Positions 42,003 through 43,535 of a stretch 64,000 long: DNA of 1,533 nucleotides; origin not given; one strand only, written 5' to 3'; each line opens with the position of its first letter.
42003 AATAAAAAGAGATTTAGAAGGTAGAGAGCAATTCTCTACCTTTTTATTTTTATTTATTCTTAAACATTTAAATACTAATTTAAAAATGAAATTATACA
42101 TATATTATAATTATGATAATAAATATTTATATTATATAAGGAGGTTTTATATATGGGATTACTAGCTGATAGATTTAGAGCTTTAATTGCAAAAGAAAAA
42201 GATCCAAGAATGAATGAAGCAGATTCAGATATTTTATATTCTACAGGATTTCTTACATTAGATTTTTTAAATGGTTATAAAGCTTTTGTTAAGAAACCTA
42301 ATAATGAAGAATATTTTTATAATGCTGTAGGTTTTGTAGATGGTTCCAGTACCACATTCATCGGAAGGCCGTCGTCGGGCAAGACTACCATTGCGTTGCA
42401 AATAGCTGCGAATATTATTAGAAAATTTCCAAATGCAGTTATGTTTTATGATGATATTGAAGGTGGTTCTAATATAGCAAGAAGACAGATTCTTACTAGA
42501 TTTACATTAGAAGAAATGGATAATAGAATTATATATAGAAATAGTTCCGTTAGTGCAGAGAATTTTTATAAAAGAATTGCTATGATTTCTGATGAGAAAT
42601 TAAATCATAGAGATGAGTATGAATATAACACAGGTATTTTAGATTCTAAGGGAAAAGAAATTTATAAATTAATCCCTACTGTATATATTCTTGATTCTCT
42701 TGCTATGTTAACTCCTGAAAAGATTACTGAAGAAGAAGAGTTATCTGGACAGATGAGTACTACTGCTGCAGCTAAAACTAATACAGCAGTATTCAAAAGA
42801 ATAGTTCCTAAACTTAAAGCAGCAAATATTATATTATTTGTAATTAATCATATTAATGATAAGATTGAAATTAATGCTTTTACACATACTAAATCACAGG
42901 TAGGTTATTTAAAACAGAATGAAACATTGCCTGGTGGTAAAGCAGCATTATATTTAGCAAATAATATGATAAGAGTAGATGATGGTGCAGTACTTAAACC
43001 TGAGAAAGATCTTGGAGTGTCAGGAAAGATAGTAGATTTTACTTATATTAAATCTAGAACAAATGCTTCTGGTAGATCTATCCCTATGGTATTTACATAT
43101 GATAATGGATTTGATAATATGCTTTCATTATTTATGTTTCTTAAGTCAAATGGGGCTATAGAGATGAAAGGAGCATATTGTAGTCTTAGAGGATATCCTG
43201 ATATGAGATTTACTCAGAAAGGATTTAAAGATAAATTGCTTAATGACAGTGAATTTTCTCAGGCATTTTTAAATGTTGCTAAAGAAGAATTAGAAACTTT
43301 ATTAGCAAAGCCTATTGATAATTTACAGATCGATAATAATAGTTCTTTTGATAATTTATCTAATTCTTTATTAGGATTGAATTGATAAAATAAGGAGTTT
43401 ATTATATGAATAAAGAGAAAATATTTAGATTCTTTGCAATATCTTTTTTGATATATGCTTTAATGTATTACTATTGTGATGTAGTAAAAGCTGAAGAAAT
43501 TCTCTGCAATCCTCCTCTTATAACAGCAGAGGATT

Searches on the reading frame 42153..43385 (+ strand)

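Call 29: search_protein_families(library=phrogs, proteins=[window:42153-43385:+], max_evalue=0.00001)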
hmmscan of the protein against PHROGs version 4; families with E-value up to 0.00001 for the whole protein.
window:42153-43385:+ (410 aa): 2 families
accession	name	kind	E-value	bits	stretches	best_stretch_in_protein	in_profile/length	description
phrog_97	-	other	1.5e-43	150.8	1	19-281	40-257/506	UvsX-like recombinase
phrog_8337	-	DNA, RNA and nucleotide metabolism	3.6e-10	40.7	1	64-239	68-216/273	DNA repair protein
